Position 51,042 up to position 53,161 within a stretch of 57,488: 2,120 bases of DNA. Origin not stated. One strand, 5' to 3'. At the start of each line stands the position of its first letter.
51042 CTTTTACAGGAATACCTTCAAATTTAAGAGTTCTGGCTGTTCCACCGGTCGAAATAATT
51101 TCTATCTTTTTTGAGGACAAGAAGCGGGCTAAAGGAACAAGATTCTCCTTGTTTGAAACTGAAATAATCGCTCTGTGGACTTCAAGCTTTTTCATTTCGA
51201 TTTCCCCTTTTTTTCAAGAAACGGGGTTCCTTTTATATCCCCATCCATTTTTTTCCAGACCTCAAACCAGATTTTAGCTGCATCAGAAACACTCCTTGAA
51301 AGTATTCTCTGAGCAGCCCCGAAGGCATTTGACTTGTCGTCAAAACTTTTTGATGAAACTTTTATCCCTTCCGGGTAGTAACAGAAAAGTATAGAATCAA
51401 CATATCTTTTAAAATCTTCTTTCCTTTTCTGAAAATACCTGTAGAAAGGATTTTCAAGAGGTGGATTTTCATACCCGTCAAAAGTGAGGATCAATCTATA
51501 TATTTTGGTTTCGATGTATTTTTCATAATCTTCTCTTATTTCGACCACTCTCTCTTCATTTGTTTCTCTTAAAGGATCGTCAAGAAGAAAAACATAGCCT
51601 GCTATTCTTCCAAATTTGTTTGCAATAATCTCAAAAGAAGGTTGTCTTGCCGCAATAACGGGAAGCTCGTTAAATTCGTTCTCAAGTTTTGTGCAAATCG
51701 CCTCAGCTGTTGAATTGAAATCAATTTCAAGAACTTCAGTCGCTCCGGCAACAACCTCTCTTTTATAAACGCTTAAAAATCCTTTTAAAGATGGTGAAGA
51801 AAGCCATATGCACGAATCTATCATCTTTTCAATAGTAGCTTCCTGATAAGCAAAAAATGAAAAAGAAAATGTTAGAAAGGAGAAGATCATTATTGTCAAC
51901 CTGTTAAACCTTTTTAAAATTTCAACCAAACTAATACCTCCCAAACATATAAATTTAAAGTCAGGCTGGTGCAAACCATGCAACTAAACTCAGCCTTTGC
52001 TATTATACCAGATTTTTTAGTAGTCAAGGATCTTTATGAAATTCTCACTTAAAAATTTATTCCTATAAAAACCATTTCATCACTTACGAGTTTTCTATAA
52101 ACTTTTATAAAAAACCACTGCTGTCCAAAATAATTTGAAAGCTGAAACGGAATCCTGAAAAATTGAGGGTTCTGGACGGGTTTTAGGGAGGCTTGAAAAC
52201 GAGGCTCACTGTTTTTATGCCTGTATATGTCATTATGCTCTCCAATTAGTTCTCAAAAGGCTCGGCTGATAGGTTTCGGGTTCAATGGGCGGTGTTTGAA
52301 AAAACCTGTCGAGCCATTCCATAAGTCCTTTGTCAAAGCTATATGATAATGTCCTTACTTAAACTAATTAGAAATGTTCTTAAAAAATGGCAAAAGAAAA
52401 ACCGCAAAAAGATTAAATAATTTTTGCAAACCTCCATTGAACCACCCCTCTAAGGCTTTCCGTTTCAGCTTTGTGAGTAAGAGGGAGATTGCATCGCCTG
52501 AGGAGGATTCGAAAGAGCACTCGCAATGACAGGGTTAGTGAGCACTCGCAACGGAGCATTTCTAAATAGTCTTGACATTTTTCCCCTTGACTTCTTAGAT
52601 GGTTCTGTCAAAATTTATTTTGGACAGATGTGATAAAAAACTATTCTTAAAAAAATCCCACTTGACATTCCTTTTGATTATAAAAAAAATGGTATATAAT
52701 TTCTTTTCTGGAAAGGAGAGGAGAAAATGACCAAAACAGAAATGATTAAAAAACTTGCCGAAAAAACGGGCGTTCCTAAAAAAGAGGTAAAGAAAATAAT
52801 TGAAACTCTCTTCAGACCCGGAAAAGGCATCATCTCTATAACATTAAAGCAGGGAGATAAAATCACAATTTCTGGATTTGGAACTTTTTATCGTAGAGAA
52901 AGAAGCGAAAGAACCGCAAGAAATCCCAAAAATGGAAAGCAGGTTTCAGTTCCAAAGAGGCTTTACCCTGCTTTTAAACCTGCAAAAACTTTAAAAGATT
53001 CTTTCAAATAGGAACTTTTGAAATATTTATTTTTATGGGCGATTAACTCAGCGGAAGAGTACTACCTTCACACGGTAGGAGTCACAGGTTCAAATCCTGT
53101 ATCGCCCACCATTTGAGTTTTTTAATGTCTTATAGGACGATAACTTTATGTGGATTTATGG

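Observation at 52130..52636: Full-length ~0.5-kb composite of a modular non-coding repeat family that occupies at least seven intergenic regions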

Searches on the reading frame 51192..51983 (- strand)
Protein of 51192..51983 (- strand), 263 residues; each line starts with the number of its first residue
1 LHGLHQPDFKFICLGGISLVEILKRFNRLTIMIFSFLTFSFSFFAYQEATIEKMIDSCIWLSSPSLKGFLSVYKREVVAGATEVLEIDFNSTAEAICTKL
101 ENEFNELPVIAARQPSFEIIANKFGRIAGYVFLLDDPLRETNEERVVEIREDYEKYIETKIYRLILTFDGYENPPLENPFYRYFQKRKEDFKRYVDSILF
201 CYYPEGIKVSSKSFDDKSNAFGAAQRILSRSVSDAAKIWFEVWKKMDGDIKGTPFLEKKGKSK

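Call 25: find_homologous_proteins(query=window:51192-51983:-, max_evalue=0.00001)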
Query window:51192-51983:- (263 aa): 14 proteins with E <= 0.00001 among 673 candidates.
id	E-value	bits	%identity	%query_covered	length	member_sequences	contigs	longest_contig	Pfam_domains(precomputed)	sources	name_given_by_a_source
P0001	1.1e-149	515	100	88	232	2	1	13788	-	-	-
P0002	1.5e-122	426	73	95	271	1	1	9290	-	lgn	-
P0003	4.3e-121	421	81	83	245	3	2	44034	-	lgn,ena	-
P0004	2.2e-119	416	79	83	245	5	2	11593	-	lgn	-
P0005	4.9e-118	411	70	95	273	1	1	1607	-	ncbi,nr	ncbi:MAG: hypothetical protein N2445_07185 [Acidobacteria bacterium]|nr:hypothetical protein [Acidob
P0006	2.9e-104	366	75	79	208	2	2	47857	-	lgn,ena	-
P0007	4.1e-101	356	75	79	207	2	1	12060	-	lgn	-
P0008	2.8e-89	317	59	87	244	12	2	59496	-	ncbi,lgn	-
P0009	1.2e-80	289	55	90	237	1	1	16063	-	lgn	-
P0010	6.3e-76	273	53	88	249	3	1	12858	-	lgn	-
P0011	4.6e-74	267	52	90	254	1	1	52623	-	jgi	jgi:hypothetical protein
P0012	3.9e-72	261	52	86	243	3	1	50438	-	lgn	-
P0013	1.8e-54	203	43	84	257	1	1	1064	-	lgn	-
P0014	3.9e-50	189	41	83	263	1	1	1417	-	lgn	-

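Call 26: find_encoding_contigs(protein=P0003, flank=10000, max_places=2)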
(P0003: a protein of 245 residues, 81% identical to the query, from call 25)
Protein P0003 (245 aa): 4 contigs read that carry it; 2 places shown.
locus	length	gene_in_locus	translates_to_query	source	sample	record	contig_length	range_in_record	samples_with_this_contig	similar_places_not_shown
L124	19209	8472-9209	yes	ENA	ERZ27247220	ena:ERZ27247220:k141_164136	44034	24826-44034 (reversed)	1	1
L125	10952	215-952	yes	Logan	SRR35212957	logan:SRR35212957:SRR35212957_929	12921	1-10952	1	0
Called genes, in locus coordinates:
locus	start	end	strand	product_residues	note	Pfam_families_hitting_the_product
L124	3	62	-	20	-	?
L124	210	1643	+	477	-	PF00854:PTR2, PF07690:MFS_1, PF00854:PTR2, PF07690:MFS_1 (weak)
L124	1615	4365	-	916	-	PF03710:GlnE, PF08335:GlnD_UR_UTase, PF03710:GlnE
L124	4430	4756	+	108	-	PF03091:CutA1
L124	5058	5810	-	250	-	PF20582:UPF0758_N, PF04002:RadC, PF14464:Prok-JAB (faint)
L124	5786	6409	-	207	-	-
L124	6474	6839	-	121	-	PF14716:HHH_8 (faint), PF12836:HHH_3, PF00633:HHH (faint), PF14520:HHH_5 (weak)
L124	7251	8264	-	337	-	PF07885:Ion_trans_2, PF02254:TrkA_N, PF06241:Castor_Poll_mid (weak), PF02080:TrkA_C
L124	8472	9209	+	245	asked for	-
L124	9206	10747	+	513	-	PF02142:MGS, PF01808:AICARFT_IMPCHas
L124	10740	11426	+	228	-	PF03548:LolA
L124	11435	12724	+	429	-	PF13185:GAF_2, PF01590:GAF, PF13492:GAF_3, PF00512:HisKA, PF02518:HATPase_c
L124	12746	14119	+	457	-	PF04055:Radical_SAM, PF06968:BATS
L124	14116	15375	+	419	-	PF02421:FeoB_N (faint), PF01926:MMR_HSR1, PF18128:HydF_dimer, PF18133:HydF_tetramer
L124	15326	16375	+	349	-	PF04055:Radical_SAM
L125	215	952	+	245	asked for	-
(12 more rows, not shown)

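Call 27: find_encoding_contigs(protein=P0006, flank=10000, max_places=2)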
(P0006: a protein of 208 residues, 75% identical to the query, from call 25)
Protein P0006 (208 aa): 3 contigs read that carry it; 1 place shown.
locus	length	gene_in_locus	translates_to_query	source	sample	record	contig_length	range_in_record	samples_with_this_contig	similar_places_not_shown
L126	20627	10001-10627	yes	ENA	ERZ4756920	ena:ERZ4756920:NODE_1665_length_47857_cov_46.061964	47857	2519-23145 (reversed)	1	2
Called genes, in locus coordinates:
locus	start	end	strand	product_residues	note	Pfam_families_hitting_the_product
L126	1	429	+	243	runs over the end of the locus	-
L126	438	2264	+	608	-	PF13522:GATase_6, PF13537:GATase_7, PF01380:SIS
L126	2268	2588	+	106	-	PF02579:Nitro_FeMo-Co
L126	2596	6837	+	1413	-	PF00082:Peptidase_S8, PF20773:InhA-like_MAM (weak)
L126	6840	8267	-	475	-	PF01139:RtcB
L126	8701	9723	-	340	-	PF00291:PALP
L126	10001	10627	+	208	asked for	-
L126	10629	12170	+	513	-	PF02142:MGS, PF01808:AICARFT_IMPCHas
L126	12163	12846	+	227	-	PF03548:LolA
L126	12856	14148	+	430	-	PF01590:GAF, PF13185:GAF_2, PF13492:GAF_3, PF00512:HisKA, PF02518:HATPase_c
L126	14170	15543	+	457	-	PF04055:Radical_SAM, PF06968:BATS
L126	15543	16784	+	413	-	PF00350:Dynamin_N (faint), PF01926:MMR_HSR1, PF18128:HydF_dimer, PF18133:HydF_tetramer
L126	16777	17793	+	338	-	PF04055:Radical_SAM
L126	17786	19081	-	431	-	PF02550:AcetylCoA_hydro, PF13336:AcetylCoA_hyd_C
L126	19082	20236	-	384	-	PF05222:AlaDh_PNT_N, PF03446:NAD_binding_2 (faint), PF01262:AlaDh_PNT_C, PF07992:Pyr_redox_2 (weak), PF00070:Pyr_redox (weak)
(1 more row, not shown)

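Call 28: find_encoding_contigs(protein=P0008, flank=10000, max_places=2)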
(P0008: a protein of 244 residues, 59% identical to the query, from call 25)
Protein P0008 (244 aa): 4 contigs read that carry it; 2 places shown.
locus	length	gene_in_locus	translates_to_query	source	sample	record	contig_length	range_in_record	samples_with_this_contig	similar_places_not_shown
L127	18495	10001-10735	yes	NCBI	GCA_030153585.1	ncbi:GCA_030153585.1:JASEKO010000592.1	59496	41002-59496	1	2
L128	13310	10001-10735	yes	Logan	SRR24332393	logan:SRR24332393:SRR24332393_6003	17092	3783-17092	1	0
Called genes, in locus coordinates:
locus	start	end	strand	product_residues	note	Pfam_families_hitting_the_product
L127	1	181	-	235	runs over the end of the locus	-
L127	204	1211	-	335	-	PF01555:N6_N4_Mtase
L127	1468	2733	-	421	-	PF01555:N6_N4_Mtase (weak), PF01170:UPF0020 (faint)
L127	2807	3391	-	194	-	PF20347:DUF6642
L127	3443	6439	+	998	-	PF24681:Kelch_KLHDC2_KLHL20_DRC7, PF24981:Beta-prop_ATRN-LZTR1 (weak), PF01344:Kelch_1 (weak), PF07646:Kelch_2 (weak), PF13415:Beta-prop_FBX42 (weak), PF24681:Kelch_KLHDC2_KLHL20_DRC7 (weak), PF19190:BACON_2 (weak), PF13004:BACON, +1 more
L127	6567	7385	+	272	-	PF00590:TP_methylase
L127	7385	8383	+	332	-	PF01368:DHH, PF02272:DHHA1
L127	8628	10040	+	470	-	PF00180:Iso_dh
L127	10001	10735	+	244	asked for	-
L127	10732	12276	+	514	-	PF02142:MGS, PF01808:AICARFT_IMPCHas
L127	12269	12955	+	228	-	PF03548:LolA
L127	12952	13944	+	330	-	PF00579:tRNA-synt_1b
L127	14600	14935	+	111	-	PF07238:PilZ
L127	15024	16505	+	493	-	PF02885:Glycos_trans_3N, PF00591:Glycos_transf_3, PF07831:PYNP_C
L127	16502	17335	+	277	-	PF01008:IF-2B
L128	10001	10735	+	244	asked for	-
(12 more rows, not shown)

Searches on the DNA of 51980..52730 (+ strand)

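Call 12: search_rna_families(source=window, start=51980, end=52730, threshold=evalue, max_evalue=10, show_alignments=2)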
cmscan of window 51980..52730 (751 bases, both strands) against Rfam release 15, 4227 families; matches with E-value up to 10: 7.
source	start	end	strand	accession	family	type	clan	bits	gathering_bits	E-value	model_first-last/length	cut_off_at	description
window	52472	52702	-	RF00124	IS102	Gene; sRNA;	-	16.7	46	2.8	1-206/206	no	IS102 RNA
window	52074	52125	-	RF01045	mir-544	Gene; miRNA;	-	15.9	66.5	6.9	1-84/84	no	mir-544 microRNA precursor family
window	52680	52730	+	RF00516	ylbH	Cis-reg; leader;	-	14.6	50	1.8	1-84/122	3'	ylbH leader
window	52613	52723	+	RF03005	lysM-TM7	Cis-reg;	-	14.5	61.5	8.3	1-138/138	no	lysM-TM7 RNA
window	52140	52191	+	RF03680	mir-9465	Gene; miRNA;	-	14.1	63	9.2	1-74/74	no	mir-9465 microRNA precursor family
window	52390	52451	-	RF00489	ctRNA_p42d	Gene; antisense;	-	14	50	8.8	1-46/46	no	ctRNA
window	52132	52192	+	RF03031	ssnA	Cis-reg;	-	12.2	37.3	6.9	1-48/48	no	ssnA RNA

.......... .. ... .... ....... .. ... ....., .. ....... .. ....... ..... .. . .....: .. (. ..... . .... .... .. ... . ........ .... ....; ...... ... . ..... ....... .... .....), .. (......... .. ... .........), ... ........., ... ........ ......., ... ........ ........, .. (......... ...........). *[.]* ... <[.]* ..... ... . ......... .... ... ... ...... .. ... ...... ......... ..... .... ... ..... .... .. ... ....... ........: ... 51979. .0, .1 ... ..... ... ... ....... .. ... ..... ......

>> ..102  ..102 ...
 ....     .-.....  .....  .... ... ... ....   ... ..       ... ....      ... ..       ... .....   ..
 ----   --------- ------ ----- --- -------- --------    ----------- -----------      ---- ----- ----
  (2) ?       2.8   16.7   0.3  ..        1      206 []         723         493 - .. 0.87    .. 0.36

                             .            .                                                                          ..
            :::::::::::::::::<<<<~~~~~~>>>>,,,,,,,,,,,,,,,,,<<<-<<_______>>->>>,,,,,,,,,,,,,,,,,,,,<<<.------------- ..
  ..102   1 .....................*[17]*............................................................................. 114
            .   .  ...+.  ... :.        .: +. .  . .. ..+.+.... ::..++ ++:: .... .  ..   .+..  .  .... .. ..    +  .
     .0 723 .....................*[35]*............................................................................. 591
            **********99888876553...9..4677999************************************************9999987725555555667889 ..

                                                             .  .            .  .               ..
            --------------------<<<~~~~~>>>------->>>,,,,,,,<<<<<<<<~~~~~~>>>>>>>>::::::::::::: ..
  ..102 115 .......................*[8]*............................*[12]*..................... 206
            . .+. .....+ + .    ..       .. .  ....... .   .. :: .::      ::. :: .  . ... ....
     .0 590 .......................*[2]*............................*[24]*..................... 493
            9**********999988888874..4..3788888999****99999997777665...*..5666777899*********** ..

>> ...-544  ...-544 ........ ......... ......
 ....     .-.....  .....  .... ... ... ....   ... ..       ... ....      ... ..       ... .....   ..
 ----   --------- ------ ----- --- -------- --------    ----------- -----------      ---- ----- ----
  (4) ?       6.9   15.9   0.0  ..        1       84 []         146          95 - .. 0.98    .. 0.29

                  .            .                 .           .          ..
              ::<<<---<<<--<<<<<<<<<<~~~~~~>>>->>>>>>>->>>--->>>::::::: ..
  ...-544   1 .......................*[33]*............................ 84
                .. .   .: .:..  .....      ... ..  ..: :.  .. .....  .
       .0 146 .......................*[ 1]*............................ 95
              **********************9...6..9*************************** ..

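Call 74: search_dna_similar(query=window:52100-52650:+, collection=plasmids, mode=distant, max_evalue=0.001, max_rows=10)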
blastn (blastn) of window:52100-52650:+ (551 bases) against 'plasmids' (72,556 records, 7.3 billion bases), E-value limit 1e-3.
No match.

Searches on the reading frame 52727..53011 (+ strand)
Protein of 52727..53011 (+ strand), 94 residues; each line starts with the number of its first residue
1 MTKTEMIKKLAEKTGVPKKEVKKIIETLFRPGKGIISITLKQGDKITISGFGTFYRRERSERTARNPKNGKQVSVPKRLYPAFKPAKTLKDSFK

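Call 13: find_encoding_contigs(protein=window:52727-53011:+, flank=10000, max_places=10)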
Protein window:52727-53011:+ (94 aa): 4 contigs read that carry it; 3 places shown.
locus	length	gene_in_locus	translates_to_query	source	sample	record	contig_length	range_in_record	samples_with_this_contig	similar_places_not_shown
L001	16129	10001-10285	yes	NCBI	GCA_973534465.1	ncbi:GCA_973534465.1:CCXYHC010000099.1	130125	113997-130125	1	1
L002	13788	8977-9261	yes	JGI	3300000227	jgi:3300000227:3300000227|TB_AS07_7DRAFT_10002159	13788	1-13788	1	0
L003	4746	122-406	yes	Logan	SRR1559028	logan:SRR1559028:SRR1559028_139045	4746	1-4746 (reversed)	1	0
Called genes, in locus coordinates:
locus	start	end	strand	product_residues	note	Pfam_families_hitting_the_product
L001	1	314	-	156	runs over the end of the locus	PF00177:Ribosomal_S7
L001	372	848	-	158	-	PF00164:Ribosom_S12_S23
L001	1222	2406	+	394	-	PF00180:Iso_dh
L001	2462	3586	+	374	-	PF05222:AlaDh_PNT_N, PF03446:NAD_binding_2 (faint), PF01262:AlaDh_PNT_C, PF00070:Pyr_redox (weak)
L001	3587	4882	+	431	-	PF02550:AcetylCoA_hydro, PF13336:AcetylCoA_hyd_C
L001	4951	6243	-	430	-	PF01590:GAF (faint), PF13185:GAF_2, PF13492:GAF_3 (faint), PF00512:HisKA, PF02518:HATPase_c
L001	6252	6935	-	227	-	PF09865:DUF2092 (faint), PF03548:LolA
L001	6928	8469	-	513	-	PF02142:MGS, PF01808:AICARFT_IMPCHas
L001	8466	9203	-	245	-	-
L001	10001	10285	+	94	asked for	PF00216:Bac_DNA_binding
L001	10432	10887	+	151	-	PF01202:SKI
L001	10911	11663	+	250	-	PF00149:Metallophos, PF12850:Metallophos_2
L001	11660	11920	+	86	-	-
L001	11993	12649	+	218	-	PF00551:Formyl_trans_N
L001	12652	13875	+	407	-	PF00579:tRNA-synt_1b, PF01479:S4 (weak)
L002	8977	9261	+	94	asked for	PF00216:Bac_DNA_binding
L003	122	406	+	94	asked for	PF00216:Bac_DNA_binding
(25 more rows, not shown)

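Call 62: find_homologous_proteins(query=window:52727-53011:+, max_evalue=1e-30)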
Query window:52727-53011:+ (94 aa): 10 proteins with E <= 1e-30 among 66 candidates.
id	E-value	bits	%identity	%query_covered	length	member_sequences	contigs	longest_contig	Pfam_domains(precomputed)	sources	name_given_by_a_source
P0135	7.3e-46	172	87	99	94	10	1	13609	PF00216.27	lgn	-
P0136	1.5e-38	148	73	100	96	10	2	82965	PF00216.27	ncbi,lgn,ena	-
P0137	1.8e-38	148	72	99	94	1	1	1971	PF18291.7,PF00216.27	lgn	-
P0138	4.4e-37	144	70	100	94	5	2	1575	PF18291.7,PF00216.27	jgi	-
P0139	7.3e-33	130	65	100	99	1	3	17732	PF18291.7,PF00216.27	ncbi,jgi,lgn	ncbi:MAG: HU family DNA-binding protein [Acidobacteriota bacterium]|jgi:DNA-binding protein HU-beta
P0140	1.0e-31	127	64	100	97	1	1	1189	PF18291.7,PF00216.27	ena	-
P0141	1.7e-31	126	65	100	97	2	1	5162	PF18291.7,PF00216.27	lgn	-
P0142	1.8e-31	126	65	100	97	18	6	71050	PF18291.7,PF00216.27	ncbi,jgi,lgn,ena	jgi:DNA-binding protein HU-beta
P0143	2.2e-31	126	66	100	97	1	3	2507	PF18291.7,PF00216.27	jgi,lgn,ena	-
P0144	4.5e-31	125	64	100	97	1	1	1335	PF18291.7,PF00216.27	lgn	-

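Call 63: find_encoding_contigs(protein=P0135, flank=10000, max_places=2)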
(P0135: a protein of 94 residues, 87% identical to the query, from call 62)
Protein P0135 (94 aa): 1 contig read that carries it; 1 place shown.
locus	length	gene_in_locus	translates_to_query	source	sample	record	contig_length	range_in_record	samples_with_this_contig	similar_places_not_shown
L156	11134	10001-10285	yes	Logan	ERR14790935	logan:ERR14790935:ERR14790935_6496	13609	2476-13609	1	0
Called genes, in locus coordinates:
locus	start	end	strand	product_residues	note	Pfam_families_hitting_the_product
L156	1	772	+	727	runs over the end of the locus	PF01138:RNase_PH, PF03725:RNase_PH_C, PF03726:PNPase, PF01138:RNase_PH, PF00013:KH_1, PF00575:S1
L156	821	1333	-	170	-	PF01161:PBP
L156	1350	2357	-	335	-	PF01210:NAD_Gly3P_dh_N, PF07479:NAD_Gly3P_dh_C, PF20618:GPD_NAD_C_bact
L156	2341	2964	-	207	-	PF02660:G3P_acyltransf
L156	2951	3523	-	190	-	PF10469:AKAP7_NLS, PF02834:LigT_PEase, PF13563:2_5_RNA_ligase2, PF02834:LigT_PEase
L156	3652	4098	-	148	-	PF00300:His_Phos_1 (weak)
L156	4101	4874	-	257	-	-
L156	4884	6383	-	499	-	PF14691:Fer4_20, PF00070:Pyr_redox (faint), PF07992:Pyr_redox_2, PF13450:NAD_binding_8, PF13738:Pyr_redox_3 (faint)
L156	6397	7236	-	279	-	PF00175:NAD_binding_1 (weak), PF10418:DHODB_Fe-S_bind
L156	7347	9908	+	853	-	PF01624:MutS_I, PF05192:MutS_III, PF05190:MutS_IV, PF00488:MutS_V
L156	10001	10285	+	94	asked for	PF00216:Bac_DNA_binding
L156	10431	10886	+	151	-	PF01202:SKI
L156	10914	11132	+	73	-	?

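Call 64: find_encoding_contigs(protein=P0136, flank=6000, max_places=1)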
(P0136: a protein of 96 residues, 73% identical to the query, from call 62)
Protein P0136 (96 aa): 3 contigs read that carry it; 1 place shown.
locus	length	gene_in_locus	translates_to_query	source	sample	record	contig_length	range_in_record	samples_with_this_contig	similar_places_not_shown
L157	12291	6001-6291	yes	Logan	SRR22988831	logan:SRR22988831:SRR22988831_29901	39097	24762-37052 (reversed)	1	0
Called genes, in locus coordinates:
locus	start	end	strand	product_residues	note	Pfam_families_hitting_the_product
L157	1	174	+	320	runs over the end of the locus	PF01058:Oxidored_q6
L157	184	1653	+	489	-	PF27537:HoxH, PF00374:NiFeSe_Hases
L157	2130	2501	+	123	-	PF02629:CoA_binding, PF13380:CoA_binding_2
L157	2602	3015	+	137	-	PF01402:RHH_1, PF08753:NikR_C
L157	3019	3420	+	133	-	-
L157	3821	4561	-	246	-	PF13386:DsbD_2 (weak)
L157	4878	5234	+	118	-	PF01155:HypA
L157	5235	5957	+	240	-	PF02492:cobW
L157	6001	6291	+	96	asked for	PF00216:Bac_DNA_binding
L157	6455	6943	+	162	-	PF13189:Cytidylate_kin2 (faint), PF13238:AAA_18 (weak), PF01202:SKI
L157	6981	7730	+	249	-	PF00149:Metallophos, PF12850:Metallophos_2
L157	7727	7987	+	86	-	-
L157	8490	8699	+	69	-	-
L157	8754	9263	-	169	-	PF08212:Lipocalin_2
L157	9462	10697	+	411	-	PF06123:CreD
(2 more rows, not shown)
